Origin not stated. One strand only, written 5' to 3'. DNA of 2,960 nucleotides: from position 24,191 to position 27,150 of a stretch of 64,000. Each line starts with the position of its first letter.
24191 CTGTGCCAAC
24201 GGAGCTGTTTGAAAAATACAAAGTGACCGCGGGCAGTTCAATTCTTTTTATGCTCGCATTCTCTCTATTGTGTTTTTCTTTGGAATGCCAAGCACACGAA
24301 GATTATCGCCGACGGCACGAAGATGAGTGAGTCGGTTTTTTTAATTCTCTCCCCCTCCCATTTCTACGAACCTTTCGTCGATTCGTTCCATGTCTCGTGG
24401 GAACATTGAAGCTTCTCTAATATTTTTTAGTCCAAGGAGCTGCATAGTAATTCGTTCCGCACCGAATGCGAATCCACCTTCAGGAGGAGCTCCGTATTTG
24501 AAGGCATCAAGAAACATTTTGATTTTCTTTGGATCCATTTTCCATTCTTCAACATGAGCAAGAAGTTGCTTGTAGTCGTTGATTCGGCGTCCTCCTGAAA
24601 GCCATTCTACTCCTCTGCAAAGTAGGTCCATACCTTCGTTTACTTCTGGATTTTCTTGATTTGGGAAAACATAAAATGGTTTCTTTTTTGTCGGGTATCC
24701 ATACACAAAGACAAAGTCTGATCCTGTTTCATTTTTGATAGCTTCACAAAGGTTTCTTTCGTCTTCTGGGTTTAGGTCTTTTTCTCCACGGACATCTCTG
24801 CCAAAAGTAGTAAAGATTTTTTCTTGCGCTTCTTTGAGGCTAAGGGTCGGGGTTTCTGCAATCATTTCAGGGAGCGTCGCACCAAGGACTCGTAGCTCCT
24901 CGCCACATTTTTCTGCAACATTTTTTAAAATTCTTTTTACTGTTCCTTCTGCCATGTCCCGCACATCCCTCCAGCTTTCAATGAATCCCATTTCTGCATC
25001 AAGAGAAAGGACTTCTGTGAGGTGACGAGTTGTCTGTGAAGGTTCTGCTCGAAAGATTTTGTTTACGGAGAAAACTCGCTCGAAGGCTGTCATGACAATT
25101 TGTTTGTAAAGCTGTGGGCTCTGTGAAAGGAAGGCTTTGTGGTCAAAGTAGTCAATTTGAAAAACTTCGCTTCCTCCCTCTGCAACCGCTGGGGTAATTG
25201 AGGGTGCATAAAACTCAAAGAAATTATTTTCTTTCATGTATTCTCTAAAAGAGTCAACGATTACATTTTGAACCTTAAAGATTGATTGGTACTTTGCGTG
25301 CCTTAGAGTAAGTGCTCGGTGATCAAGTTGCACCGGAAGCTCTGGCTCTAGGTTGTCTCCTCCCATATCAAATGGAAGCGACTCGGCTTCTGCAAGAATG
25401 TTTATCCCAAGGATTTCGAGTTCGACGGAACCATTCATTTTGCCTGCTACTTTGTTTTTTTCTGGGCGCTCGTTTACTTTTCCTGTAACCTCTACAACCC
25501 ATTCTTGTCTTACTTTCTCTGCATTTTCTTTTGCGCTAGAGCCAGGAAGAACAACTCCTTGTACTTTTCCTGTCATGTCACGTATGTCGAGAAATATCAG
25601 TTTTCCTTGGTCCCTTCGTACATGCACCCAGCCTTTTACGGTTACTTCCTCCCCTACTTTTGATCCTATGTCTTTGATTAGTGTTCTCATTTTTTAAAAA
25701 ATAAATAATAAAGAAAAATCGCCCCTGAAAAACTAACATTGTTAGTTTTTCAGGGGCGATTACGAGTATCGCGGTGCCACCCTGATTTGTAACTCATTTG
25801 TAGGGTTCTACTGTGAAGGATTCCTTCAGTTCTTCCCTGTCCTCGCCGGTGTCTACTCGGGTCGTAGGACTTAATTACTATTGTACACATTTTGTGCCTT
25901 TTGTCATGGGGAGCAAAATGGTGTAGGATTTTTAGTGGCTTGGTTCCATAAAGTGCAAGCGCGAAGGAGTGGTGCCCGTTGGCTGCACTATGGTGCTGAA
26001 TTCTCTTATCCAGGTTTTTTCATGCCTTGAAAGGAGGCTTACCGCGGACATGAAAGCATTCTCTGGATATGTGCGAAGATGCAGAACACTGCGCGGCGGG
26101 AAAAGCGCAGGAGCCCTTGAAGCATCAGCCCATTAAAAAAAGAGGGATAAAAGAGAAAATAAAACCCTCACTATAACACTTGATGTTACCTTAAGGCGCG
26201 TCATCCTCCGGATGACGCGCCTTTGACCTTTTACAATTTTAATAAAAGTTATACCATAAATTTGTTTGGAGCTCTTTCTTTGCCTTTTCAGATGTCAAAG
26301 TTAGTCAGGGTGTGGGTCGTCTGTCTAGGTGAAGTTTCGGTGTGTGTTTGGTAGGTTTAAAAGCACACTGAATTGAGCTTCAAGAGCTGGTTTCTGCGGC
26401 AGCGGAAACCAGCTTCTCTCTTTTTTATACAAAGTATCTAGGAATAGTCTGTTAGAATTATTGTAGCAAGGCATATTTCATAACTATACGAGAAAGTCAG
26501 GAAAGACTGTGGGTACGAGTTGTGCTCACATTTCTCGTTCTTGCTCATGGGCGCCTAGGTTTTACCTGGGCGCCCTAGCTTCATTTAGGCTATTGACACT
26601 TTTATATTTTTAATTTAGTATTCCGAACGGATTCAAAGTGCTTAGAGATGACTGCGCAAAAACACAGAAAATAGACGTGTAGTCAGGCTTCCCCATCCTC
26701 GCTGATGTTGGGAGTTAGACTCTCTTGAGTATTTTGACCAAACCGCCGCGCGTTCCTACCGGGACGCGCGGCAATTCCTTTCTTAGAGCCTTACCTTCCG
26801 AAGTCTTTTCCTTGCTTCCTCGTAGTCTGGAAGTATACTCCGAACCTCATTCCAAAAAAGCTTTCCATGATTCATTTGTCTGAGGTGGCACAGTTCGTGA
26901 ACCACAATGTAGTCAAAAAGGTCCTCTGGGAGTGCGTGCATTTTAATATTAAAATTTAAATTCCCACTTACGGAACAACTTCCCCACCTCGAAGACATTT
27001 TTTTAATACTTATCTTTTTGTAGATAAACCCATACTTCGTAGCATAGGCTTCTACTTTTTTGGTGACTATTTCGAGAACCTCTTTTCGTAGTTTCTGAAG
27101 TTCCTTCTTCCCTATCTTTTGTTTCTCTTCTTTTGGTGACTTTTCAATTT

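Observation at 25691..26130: T-box riboswitch leader upstream of the class II Asp/Asn-tRNA synthetase inside a 1.1-kb ORF-free region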

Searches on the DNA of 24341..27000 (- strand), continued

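Call 57: search_with_rna_model(model_id=R1, sources=[L001, L002, L003, L004, L005, L006, L007, L008, L009, L010, L011, L012, L013, L014, L015, L016, L017, L018, L019, L020, L021, L022, L023, L024, L025, L026, L027, L028, L029, L030, L031, L032, L033, L034, L035, L036, L037, L038, L039, L040, L041, L042, L043, L044, L045, L046, L047, L048, L049, L050, L051, L052, L053, L054, L055, L056, L057, L058, L059, L060, L061, L062, L063, L064], max_evalue=1)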
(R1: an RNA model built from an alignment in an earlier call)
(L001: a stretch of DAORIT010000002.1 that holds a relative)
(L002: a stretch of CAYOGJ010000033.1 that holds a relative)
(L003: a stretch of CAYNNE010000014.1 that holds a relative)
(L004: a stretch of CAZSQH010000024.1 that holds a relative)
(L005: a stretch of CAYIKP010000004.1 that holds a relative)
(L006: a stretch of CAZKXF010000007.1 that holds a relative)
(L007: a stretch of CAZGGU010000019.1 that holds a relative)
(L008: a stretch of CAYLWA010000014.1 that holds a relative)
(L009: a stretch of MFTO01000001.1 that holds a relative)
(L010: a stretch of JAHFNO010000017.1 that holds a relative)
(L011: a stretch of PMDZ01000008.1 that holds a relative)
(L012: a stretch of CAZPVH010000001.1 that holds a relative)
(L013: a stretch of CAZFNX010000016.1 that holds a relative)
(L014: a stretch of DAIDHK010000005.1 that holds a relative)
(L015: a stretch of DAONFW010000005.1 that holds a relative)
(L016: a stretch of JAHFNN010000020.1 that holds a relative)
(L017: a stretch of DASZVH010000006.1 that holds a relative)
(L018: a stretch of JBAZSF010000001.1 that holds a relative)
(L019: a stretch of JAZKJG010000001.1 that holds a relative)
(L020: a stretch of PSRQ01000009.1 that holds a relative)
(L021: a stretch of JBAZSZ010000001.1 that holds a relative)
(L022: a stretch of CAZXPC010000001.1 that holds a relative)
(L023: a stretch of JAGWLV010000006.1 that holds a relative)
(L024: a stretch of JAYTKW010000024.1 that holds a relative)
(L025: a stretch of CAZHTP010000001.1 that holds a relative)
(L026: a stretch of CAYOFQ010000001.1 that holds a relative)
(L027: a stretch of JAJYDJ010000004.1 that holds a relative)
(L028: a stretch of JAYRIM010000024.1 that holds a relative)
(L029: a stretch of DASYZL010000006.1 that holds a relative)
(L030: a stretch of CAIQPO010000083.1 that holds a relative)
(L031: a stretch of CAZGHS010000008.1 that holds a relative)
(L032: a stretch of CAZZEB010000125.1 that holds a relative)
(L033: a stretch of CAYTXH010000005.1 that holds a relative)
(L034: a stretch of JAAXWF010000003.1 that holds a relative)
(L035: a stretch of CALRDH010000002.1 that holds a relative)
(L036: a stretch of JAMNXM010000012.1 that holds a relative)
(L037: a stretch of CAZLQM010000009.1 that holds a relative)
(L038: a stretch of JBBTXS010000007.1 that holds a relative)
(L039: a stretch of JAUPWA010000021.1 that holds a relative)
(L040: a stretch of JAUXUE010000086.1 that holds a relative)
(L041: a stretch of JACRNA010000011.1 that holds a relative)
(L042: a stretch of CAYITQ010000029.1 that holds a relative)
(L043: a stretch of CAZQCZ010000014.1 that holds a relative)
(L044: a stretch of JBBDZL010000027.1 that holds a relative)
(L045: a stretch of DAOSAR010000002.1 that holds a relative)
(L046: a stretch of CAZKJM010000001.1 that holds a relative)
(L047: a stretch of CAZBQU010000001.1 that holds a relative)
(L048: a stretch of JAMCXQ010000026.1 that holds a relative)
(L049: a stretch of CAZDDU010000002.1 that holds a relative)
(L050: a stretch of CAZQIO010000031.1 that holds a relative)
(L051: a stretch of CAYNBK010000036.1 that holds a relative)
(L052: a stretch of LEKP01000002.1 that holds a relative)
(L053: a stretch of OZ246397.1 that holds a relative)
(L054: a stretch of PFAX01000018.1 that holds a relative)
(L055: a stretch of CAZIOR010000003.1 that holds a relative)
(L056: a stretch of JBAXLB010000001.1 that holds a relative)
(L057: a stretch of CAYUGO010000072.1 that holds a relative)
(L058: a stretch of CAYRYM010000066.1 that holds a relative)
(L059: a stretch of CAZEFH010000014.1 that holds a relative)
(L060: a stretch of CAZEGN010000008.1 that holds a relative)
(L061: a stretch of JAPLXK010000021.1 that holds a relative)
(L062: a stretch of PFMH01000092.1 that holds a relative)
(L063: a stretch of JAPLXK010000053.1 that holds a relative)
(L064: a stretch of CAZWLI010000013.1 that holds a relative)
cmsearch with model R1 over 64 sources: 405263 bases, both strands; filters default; matches with E-value up to 1: 9.
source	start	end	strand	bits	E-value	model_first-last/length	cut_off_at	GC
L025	2806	2940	+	118.5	3.7e-25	1-136/136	no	0.47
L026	2813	2940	+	116.8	9.5e-25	1-136/136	no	0.54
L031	2804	2935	+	115.9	1.5e-24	1-136/136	no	0.53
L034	2799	2948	+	113.5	5.3e-24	1-136/136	no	0.43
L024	2114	2341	+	79.1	4.7e-16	1-136/136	no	0.5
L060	2755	2931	+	70.7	4.1e-14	1-136/136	no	0.45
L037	2794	2933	+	48.4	5.7e-09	1-136/136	no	0.41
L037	6447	6569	+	14.4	0.41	1-136/136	no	0.42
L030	1979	2135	+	14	0.5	1-136/136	no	0.39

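Call 63: search_dna_similar(query=window:25900-26790:+, collection=phages, mode=distant, max_rows=8)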
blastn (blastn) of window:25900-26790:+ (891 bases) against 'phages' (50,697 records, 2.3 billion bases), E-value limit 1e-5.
No match.

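Call 64: search_dna_similar(query=window:25900-26790:+, collection=plasmids, mode=distant, max_rows=8)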
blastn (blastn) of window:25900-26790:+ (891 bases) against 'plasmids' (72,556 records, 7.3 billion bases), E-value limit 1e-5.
No match.
